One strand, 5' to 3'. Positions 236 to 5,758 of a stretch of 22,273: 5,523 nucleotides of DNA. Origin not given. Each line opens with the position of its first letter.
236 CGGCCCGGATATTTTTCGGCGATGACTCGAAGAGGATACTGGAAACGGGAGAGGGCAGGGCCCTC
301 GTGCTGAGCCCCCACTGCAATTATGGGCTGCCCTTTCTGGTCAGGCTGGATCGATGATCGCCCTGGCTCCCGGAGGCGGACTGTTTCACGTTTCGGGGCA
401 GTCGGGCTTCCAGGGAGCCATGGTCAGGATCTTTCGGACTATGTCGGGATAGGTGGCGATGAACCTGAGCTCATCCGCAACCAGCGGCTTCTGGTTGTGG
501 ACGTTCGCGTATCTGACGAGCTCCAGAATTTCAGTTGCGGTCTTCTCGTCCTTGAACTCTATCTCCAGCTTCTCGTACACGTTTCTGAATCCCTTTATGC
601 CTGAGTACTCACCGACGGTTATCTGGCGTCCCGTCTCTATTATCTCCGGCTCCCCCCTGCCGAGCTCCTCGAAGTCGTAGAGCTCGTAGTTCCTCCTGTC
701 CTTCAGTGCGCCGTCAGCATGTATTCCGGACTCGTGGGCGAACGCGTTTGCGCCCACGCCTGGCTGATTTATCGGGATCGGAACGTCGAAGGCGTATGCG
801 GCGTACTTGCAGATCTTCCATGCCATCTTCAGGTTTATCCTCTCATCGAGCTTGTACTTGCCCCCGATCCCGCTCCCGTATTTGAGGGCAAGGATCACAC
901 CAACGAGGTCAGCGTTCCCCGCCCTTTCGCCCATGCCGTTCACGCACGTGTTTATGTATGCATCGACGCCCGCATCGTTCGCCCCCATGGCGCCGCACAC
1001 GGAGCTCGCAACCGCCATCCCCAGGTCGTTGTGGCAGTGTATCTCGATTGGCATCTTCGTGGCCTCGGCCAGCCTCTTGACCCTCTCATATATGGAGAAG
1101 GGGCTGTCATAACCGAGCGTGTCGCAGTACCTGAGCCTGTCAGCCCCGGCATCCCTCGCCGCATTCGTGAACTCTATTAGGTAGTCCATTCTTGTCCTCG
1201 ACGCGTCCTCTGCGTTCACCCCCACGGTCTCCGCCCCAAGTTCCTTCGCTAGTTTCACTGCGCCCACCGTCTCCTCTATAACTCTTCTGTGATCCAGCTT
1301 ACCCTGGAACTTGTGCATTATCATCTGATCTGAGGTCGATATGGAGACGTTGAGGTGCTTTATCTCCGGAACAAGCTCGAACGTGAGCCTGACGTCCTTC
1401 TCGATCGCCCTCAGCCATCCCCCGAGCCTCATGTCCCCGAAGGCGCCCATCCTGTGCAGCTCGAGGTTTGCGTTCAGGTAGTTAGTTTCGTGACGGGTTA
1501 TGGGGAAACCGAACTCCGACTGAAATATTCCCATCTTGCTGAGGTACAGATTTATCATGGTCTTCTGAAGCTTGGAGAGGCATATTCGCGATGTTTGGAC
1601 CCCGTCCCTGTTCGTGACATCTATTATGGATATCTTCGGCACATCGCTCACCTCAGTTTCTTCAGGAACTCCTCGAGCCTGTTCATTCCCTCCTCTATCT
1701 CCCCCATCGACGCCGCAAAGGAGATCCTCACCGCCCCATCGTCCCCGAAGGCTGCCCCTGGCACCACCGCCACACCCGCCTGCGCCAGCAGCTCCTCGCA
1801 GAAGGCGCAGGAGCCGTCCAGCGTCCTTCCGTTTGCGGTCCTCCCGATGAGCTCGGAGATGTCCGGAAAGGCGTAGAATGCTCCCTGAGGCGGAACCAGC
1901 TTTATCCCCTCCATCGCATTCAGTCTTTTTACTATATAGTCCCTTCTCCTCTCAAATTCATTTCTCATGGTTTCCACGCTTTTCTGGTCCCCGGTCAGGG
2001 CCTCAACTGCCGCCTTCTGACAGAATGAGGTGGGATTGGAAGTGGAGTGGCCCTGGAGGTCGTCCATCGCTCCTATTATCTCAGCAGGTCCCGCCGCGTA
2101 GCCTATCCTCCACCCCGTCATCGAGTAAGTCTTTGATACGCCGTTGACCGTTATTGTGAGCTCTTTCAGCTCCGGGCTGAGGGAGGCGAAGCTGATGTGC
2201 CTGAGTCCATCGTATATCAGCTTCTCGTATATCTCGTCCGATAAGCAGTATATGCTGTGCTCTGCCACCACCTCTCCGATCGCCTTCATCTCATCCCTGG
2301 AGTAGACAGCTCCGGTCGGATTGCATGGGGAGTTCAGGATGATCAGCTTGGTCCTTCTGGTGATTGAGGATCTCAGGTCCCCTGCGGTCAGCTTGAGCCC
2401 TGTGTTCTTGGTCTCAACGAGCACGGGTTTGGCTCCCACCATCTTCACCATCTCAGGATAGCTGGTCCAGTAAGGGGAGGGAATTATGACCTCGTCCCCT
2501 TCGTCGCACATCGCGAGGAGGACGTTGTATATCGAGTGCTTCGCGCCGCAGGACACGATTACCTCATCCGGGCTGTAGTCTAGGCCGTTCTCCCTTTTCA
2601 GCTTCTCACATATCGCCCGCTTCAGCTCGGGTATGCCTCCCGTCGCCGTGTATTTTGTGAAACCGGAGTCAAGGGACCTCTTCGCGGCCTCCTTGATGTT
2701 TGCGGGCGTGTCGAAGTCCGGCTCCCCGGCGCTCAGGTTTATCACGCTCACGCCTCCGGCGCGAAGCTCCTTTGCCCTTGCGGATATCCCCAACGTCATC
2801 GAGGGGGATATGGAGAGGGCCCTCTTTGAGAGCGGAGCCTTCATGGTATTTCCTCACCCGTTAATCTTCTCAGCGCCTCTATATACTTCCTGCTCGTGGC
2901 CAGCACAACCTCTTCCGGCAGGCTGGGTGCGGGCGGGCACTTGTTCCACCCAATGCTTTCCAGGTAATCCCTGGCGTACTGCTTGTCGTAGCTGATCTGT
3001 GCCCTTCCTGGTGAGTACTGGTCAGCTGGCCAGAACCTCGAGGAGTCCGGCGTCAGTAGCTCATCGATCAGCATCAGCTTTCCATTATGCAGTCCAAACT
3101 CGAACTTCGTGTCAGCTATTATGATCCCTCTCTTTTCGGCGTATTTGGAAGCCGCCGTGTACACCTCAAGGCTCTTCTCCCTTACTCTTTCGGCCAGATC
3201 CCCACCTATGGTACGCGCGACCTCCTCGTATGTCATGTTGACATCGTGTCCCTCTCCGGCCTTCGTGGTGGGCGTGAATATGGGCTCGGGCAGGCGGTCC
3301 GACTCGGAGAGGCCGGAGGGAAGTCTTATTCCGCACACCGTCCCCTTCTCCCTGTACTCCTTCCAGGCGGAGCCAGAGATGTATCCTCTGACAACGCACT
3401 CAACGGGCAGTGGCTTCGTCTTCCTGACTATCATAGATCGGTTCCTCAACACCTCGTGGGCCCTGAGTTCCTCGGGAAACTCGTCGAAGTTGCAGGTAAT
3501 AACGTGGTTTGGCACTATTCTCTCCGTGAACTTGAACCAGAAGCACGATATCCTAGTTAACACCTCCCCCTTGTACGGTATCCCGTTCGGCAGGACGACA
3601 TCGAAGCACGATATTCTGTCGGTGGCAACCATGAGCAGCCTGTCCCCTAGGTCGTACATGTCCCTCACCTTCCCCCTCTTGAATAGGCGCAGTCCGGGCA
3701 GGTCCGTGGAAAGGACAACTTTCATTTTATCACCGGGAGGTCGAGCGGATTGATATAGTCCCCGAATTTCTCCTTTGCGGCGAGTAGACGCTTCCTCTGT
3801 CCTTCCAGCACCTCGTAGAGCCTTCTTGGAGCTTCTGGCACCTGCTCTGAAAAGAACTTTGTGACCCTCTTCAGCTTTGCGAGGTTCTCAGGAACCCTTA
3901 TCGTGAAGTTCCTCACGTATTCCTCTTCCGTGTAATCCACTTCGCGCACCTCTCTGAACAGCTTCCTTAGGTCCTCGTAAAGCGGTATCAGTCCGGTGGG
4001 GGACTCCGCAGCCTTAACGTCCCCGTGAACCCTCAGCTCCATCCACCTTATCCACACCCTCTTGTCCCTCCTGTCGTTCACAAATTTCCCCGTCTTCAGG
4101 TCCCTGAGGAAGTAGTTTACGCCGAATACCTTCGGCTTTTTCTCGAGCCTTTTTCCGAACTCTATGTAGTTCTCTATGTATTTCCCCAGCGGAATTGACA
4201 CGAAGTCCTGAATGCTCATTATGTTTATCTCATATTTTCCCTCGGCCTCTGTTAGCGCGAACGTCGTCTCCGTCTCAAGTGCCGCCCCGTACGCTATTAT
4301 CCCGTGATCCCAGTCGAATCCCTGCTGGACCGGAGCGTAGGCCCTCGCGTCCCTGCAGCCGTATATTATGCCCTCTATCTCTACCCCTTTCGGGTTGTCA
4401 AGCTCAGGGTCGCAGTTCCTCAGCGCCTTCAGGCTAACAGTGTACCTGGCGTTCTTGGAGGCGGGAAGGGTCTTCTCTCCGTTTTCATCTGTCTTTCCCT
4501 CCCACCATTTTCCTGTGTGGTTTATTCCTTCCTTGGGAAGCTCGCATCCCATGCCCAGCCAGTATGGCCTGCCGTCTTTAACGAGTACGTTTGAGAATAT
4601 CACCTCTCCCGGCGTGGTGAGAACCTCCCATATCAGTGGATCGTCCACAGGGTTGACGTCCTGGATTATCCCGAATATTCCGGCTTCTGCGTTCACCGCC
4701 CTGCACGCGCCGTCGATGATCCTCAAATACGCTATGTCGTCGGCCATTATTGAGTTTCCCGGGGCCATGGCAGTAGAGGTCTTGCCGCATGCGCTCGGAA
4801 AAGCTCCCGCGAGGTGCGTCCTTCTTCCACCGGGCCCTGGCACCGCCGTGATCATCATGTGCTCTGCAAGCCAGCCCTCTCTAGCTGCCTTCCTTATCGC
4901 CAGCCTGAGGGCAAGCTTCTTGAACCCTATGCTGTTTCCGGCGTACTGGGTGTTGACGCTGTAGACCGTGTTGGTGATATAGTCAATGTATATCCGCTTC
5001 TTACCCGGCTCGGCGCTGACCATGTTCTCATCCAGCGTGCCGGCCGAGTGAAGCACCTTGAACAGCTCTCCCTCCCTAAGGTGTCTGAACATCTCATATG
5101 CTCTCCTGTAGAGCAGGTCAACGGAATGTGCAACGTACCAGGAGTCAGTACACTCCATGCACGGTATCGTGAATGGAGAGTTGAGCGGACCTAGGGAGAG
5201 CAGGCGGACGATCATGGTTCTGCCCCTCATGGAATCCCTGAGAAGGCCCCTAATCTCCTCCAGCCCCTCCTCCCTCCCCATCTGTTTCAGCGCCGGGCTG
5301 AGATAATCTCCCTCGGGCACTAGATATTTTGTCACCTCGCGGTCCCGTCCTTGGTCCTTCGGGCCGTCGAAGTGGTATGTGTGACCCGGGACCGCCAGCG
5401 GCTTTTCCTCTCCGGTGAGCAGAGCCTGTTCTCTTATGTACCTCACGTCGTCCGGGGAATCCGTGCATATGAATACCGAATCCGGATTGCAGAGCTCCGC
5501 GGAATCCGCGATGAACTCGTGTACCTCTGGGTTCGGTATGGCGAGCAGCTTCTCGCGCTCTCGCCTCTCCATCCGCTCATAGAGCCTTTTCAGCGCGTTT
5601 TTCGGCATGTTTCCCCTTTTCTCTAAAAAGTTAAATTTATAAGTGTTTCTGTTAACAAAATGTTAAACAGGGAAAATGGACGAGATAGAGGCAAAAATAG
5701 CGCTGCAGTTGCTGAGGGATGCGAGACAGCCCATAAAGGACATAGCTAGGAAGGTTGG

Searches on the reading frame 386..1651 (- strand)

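Call 64: search_protein_families(library=pfam, proteins=[window:386-1651:-], max_evalue=0.0001)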
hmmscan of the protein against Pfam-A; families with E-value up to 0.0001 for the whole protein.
window:386-1651:- (421 aa): 2 families
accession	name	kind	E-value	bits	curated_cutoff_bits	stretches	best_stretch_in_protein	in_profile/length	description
PF00682.25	HMGL-like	-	8.9e-48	163.4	29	1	6-269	1-245/260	HMGL-like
PF22617.1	HCS_D2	-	2.2e-11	44.4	27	1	299-376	2-72/82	Homocitrate synthase post-HMGL domain-like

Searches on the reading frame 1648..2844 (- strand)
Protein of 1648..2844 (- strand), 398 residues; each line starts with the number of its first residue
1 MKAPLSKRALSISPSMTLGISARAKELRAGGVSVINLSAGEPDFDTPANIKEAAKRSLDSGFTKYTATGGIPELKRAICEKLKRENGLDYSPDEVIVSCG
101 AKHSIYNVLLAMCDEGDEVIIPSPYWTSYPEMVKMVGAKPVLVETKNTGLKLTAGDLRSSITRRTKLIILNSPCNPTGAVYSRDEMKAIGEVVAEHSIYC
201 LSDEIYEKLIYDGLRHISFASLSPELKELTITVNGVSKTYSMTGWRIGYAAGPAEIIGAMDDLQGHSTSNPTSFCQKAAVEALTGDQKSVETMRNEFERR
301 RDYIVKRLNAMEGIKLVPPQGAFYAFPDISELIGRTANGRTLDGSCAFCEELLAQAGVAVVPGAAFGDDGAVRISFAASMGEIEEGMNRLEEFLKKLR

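Call 64: search_protein_families(library=pfam, proteins=[window:1648-2844:-], max_evalue=0.0001)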
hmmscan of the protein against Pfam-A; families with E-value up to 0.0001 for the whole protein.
window:1648-2844:- (398 aa): 3 families
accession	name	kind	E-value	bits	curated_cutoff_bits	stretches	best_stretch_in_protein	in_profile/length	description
PF00155.27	Aminotran_1_2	-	5.1e-80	269.8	19.7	1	34-390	3-361/361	Aminotransferase class I and II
PF01041.23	DegT_DnrJ_EryC1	-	2.1e-09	37.5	19.8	1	112-203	60-145/360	DegT/DnrJ/EryC1/StrS aminotransferase family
PF01053.26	Cys_Met_Meta_PP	-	2.7e-05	23.3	27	1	94-203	70-173/381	Cys/Met metabolism PLP-dependent enzyme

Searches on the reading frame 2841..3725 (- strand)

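Call 64: search_protein_families(library=pfam, proteins=[window:2841-3725:-], max_evalue=0.0001)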
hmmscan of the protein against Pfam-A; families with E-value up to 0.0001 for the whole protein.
window:2841-3725:- (294 aa): 1 family
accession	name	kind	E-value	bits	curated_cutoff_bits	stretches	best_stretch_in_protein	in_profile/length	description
PF01259.24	SAICAR_synt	-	1.8e-76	257.4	20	1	15-261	2-227/233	SAICAR synthetase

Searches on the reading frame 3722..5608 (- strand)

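Call 64: search_protein_families(library=pfam, proteins=[window:3722-5608:-], max_evalue=0.0001)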
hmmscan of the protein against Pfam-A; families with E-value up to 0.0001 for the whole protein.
window:3722-5608:- (628 aa): 2 families
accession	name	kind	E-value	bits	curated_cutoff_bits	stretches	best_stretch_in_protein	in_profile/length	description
PF00821.23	PEPCK_GTP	-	2.7e-99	332.8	23.8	1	246-607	1-357/357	Phosphoenolpyruvate carboxykinase C-terminal P-loop domain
PF17297.7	PEPCK_N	-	1.5e-57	195.2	23.8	1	31-241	1-217/218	Phosphoenolpyruvate carboxykinase N-terminal domain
